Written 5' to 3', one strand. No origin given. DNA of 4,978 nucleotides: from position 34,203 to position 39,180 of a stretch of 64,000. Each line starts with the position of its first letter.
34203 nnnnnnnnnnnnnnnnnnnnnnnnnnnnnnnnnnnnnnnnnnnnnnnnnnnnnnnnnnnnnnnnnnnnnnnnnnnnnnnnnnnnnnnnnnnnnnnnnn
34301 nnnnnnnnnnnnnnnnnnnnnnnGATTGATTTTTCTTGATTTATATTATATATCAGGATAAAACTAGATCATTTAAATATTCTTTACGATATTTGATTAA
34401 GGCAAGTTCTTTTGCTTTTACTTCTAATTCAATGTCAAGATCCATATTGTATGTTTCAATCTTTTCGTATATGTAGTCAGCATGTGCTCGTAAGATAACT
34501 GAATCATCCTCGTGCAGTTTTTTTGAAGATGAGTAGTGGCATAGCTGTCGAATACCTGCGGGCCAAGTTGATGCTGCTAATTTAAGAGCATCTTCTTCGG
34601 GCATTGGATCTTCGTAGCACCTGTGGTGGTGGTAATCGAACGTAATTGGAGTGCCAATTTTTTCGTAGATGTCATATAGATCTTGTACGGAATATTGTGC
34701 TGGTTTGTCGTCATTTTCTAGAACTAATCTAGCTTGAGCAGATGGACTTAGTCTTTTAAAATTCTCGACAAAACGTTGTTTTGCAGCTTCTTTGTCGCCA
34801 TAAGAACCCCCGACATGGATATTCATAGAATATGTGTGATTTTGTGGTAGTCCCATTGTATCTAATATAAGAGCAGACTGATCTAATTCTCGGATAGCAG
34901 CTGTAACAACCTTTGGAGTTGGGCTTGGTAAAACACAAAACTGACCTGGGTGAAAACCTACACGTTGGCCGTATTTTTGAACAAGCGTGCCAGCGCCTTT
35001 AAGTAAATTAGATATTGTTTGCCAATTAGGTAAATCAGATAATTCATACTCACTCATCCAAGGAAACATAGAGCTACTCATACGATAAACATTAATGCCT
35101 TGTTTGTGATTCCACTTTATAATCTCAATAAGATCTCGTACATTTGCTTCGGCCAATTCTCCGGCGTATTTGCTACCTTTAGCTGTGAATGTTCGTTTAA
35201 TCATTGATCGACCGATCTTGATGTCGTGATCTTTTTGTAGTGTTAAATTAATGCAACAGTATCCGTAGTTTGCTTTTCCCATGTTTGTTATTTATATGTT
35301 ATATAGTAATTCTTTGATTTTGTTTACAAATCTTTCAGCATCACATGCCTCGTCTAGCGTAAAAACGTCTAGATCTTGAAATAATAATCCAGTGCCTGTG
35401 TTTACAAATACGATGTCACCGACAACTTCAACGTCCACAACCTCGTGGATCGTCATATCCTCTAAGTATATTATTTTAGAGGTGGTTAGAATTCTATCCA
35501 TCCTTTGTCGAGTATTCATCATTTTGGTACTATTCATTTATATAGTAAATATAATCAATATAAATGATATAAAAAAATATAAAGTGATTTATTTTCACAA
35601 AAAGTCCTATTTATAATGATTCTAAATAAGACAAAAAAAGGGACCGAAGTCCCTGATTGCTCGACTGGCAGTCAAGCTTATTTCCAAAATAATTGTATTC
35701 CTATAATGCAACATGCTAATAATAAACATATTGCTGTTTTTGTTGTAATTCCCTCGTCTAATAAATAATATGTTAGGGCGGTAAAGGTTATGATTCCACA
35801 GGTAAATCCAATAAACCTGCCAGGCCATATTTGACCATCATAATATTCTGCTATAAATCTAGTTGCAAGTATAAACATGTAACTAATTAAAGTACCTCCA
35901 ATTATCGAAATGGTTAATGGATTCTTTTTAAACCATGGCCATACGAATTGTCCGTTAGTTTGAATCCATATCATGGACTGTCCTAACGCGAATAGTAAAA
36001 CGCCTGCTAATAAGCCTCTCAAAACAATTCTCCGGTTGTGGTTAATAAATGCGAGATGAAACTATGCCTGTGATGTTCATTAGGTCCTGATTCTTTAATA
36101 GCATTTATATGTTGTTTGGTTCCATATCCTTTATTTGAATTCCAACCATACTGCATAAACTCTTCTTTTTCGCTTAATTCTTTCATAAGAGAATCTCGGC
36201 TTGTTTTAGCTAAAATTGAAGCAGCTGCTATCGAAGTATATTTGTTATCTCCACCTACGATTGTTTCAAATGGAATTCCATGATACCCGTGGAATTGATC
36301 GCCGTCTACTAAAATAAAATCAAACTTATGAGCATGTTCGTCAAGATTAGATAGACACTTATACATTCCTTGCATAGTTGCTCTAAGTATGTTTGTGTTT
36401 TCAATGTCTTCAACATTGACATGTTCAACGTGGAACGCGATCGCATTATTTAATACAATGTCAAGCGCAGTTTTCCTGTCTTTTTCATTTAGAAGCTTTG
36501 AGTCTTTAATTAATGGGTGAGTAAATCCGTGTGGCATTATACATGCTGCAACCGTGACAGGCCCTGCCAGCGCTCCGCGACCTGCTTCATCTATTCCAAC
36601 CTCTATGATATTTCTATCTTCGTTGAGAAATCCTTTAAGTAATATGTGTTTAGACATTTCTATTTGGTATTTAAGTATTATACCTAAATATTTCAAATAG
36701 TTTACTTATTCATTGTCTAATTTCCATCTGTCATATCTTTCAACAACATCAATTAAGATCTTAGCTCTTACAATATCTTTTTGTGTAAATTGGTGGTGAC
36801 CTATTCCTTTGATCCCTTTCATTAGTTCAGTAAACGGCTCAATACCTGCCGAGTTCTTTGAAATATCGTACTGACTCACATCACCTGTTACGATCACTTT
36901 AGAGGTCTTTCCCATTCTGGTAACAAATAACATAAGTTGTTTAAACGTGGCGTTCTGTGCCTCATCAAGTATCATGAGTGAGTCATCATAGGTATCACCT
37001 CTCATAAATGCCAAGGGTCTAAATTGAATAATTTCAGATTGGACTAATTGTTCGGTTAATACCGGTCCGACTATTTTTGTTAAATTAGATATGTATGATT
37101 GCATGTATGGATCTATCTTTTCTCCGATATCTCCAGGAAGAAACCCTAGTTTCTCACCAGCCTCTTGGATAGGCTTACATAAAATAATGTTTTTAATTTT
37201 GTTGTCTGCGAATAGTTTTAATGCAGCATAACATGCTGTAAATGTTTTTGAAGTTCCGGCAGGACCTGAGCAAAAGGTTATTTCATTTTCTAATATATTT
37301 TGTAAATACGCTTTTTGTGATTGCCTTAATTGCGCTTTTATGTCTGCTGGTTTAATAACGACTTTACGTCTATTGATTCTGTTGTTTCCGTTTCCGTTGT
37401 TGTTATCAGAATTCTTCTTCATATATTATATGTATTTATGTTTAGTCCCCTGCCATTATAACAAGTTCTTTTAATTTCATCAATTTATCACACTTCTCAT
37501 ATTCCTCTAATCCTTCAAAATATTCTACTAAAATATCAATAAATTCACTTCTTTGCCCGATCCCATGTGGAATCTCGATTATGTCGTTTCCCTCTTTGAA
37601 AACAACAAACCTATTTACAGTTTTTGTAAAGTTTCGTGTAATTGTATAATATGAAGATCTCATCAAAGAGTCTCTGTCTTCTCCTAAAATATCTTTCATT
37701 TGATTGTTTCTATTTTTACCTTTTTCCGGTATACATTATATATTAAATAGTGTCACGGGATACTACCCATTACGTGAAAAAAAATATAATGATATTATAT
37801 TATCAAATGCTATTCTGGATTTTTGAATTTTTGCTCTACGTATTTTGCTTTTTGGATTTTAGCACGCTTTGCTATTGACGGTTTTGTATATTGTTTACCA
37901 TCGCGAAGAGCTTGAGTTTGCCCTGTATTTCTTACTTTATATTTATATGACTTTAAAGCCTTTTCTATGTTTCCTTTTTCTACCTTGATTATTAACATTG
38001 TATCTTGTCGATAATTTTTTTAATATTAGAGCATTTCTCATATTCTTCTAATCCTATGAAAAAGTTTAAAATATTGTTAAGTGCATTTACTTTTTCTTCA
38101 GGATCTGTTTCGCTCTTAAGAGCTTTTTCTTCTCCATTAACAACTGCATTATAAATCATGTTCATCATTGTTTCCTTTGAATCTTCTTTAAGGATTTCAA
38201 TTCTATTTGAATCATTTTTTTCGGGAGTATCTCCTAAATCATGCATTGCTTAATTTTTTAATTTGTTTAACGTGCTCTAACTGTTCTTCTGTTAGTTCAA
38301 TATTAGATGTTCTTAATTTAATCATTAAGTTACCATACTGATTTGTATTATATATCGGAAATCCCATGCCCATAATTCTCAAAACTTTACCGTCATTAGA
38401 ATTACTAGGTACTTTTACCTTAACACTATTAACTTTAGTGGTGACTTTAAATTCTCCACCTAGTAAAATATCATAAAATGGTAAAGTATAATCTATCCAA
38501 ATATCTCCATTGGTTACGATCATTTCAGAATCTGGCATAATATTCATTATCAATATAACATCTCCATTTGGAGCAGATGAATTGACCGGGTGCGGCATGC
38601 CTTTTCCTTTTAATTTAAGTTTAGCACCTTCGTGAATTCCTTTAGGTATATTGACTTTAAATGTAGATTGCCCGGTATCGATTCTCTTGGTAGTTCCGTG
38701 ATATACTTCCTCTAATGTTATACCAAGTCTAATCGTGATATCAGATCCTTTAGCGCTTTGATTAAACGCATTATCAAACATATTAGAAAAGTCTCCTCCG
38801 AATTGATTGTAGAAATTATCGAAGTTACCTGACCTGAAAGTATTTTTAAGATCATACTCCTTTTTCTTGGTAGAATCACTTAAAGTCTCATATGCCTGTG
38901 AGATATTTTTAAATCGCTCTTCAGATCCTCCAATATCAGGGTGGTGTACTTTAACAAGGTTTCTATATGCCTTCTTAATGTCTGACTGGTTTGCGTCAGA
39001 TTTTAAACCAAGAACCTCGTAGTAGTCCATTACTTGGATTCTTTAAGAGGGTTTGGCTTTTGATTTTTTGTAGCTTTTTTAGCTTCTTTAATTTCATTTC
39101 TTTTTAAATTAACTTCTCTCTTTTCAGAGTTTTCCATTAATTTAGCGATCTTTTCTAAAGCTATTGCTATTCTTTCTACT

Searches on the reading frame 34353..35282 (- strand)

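Call 46: search_protein_families(library=phrogs, proteins=[window:34353-35282:-], max_evalue=0.0001)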
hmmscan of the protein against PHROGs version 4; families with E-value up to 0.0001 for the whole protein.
window:34353-35282:- (309 aa): 1 family
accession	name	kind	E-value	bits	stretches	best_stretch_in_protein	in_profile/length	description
phrog_8420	-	DNA, RNA and nucleotide metabolism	1.6e-50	172.9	1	6-300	3-305/309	endonuclease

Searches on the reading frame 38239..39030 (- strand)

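Call 10: search_protein_families(library=phrogs, proteins=[window:38239-39030:-], max_evalue=0.001)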
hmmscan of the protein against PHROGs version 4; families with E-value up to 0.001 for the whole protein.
window:38239-39030:- (263 aa): 7 families
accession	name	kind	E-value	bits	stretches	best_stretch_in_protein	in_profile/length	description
phrog_14336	-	unknown function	1.6e-46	160.3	2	1-119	4-140/363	-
phrog_13942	-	unknown function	1e-10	42.5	1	5-93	19-107/336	-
phrog_15863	-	unknown function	5.4e-09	36.8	1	15-76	156-225/312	-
phrog_9210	-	unknown function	2.7e-08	34.7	1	4-53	152-202/204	-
phrog_2778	-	unknown function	3.4e-08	34.5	1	2-60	36-96/239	-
phrog_31004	-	unknown function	1.3e-06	29.8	1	1-76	1-72/156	-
phrog_14537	-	unknown function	0.00055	20.4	1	6-52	233-280/295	-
